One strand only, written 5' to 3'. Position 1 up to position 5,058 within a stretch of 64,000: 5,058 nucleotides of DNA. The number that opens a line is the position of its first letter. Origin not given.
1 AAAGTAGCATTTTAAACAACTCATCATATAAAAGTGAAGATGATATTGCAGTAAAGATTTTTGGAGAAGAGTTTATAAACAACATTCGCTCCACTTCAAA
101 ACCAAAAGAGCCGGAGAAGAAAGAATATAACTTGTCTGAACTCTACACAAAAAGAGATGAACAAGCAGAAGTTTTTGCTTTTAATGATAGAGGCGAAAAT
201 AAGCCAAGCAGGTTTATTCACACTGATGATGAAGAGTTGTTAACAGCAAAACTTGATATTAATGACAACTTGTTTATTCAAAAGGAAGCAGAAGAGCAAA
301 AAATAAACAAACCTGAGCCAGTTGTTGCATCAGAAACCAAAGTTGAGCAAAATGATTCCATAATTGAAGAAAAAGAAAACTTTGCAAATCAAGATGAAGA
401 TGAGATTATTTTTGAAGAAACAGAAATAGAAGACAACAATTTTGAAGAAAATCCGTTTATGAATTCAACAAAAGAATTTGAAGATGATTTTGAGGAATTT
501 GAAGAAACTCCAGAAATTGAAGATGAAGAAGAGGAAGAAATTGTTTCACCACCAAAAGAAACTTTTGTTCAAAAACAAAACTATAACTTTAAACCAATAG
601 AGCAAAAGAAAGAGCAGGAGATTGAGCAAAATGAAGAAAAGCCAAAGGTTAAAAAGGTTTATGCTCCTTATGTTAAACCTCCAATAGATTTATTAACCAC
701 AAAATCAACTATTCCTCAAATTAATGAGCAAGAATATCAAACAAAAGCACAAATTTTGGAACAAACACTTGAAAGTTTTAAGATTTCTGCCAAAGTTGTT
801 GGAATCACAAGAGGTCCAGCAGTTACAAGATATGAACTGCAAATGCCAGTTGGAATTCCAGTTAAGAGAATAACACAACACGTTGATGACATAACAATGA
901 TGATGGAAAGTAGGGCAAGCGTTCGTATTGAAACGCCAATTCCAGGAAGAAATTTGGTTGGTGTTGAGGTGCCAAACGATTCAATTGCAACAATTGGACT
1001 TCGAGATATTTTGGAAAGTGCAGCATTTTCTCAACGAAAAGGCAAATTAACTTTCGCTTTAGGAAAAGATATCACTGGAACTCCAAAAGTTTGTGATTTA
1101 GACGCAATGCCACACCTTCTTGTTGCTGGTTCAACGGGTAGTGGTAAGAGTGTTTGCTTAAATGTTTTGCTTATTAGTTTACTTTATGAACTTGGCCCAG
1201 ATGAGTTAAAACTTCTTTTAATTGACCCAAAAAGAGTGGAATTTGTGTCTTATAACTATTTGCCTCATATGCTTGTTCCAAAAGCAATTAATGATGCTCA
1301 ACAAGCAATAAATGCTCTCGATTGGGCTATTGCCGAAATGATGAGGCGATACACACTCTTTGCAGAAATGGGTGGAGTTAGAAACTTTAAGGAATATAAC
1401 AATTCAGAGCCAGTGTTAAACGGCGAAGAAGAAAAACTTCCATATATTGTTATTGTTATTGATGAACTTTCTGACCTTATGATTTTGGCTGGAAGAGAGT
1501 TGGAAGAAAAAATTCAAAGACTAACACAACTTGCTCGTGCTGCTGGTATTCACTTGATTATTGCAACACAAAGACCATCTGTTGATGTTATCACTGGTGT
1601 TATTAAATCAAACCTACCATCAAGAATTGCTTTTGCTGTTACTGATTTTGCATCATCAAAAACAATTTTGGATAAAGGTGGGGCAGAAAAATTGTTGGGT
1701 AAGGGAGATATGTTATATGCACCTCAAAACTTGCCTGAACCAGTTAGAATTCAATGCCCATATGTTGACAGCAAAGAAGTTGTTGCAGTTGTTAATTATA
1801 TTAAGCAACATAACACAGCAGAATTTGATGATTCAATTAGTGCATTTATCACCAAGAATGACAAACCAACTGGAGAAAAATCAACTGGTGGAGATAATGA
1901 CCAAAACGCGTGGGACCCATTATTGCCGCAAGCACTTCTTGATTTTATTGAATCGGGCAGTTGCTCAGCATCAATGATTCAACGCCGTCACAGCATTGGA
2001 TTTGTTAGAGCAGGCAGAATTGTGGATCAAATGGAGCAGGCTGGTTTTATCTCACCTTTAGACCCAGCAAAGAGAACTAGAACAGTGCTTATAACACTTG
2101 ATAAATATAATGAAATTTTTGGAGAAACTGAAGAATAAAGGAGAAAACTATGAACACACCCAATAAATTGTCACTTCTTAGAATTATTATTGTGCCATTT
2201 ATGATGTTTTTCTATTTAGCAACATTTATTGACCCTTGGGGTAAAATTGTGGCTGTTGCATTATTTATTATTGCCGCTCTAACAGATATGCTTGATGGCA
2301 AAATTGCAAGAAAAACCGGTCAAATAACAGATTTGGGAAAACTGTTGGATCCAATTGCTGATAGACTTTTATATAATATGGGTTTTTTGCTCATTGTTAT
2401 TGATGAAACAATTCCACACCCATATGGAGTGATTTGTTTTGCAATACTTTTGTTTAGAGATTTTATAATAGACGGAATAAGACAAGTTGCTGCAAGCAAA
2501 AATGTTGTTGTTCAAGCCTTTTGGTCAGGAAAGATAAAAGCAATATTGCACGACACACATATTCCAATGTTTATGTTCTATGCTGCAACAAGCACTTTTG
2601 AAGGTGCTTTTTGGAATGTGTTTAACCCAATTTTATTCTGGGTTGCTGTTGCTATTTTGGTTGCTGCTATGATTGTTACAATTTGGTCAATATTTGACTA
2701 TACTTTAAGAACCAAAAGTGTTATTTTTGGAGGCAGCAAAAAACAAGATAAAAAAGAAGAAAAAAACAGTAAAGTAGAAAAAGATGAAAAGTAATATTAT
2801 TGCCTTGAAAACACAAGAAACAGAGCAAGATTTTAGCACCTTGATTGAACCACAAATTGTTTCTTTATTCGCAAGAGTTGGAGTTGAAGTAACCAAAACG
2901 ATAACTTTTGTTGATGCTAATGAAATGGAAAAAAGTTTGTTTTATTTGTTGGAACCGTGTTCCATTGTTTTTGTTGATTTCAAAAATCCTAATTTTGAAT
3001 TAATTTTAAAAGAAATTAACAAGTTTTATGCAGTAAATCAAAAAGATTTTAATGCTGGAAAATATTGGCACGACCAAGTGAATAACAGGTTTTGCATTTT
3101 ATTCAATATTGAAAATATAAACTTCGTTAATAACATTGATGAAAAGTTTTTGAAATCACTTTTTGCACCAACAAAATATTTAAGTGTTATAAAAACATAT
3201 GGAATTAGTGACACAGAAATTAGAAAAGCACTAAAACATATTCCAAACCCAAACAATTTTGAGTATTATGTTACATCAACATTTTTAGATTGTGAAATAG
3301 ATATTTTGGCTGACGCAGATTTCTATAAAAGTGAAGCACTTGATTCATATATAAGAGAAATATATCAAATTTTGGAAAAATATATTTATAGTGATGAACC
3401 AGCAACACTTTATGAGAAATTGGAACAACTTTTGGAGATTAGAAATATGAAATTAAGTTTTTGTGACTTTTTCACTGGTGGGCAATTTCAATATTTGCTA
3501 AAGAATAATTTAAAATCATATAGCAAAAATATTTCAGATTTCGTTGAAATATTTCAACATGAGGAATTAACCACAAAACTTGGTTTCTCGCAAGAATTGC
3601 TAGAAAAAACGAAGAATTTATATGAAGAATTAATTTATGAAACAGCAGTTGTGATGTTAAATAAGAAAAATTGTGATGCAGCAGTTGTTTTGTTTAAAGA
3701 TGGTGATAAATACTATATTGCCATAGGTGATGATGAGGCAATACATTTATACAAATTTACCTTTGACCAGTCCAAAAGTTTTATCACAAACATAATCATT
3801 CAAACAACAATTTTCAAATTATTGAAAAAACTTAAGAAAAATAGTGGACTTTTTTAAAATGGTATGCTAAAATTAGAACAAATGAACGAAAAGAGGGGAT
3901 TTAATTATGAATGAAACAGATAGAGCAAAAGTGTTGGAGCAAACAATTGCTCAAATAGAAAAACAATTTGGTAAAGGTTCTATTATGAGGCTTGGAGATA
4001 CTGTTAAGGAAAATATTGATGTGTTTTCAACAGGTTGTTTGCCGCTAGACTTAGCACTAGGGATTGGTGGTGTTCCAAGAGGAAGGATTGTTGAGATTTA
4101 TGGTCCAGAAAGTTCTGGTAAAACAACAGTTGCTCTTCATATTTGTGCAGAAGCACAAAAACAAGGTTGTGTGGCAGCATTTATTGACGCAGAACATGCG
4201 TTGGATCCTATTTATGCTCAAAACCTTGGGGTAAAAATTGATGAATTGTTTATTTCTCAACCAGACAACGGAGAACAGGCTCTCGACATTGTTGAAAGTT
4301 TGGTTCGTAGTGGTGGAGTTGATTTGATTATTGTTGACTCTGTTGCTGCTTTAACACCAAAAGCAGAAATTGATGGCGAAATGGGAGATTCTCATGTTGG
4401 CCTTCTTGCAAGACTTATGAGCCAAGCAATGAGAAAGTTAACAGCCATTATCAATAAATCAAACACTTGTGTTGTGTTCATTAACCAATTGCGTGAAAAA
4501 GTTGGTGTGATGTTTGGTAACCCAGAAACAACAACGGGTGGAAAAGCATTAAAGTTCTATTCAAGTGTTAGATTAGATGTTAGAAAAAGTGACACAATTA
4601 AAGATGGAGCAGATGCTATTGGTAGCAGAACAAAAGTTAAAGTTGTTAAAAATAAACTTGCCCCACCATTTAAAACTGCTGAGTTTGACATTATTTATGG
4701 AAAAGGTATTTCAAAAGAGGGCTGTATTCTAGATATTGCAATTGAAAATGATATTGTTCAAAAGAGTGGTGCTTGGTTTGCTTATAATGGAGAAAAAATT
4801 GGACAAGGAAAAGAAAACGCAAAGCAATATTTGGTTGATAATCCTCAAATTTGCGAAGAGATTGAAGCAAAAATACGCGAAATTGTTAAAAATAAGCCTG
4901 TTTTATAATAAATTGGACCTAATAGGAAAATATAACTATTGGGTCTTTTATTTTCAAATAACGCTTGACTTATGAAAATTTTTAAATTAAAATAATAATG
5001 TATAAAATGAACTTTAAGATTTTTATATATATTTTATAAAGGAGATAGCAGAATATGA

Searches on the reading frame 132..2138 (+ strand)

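Call 53: search_protein_families(library=pfam, proteins=[window:132-2138:+], max_evalue=0.001)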
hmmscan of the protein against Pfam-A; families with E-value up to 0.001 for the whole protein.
window:132-2138:+ (668 aa): 6 families
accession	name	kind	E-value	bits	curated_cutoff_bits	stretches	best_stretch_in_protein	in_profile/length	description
PF01580.24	FtsK_SpoIIIE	-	4.5e-57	193.5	24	1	290-484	2-221/221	FtsK/SpoIIIE family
PF17854.6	FtsK_alpha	-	9.7e-27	93.6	22.9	1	183-282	2-101/101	FtsK alpha domain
PF09397.16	FtsK_gamma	-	1.3e-17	63.7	30.6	1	594-655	3-63/63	Ftsk gamma domain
PF01935.23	DUF87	-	2.5e-06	28.2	23.2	1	322-467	17-118/220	Helicase HerA, central domain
PF12846.13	AAA_10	-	5e-05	22.9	27.5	0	327-369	22-60/362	AAA-like domain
PF05872.18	HerA_C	-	0.00019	20.7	22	0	431-509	252-327/502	Helicase HerA-like C-terminal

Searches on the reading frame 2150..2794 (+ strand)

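Call 53: search_protein_families(library=pfam, proteins=[window:2150-2794:+], max_evalue=0.001)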
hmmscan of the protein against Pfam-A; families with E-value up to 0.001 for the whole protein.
window:2150-2794:+ (214 aa): 1 family
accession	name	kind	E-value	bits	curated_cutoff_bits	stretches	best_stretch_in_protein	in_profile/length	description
PF01066.26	CDP-OH_P_transf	-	1.9e-33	116.5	22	1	1-171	1-151/152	CDP-alcohol phosphatidyltransferase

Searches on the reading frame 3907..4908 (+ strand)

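Call 53: search_protein_families(library=pfam, proteins=[window:3907-4908:+], max_evalue=0.001)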
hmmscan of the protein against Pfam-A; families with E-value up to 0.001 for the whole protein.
window:3907-4908:+ (333 aa): 8 families
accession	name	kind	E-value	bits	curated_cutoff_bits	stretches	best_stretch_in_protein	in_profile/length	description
PF00154.27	RecA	-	4e-141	469.4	27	1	8-269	1-262/262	recA bacterial DNA recombination protein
PF21096.2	RecA_C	-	1.5e-27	95.9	27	1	272-326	1-55/57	RecA C-terminal domain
PF08423.17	Rad51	-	3.4e-10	40.1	22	1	39-228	7-212/244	Rad51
PF06745.19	ATPase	-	5.6e-07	29.6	26.6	1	42-112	3-75/231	KaiC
PF13481.12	AAA_25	-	3.4e-05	24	27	0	55-88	29-61/195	AAA domain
PF13191.12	AAA_16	-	0.00046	21.2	32.6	1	57-176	20-129/167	AAA ATPase domain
PF01637.24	ATPase_2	-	0.0005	20.4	33.2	0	60-185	21-108/225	ATPase domain predominantly from Archaea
PF13479.12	AAA_24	-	0.00092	19.5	27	0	62-197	5-132/195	AAA domain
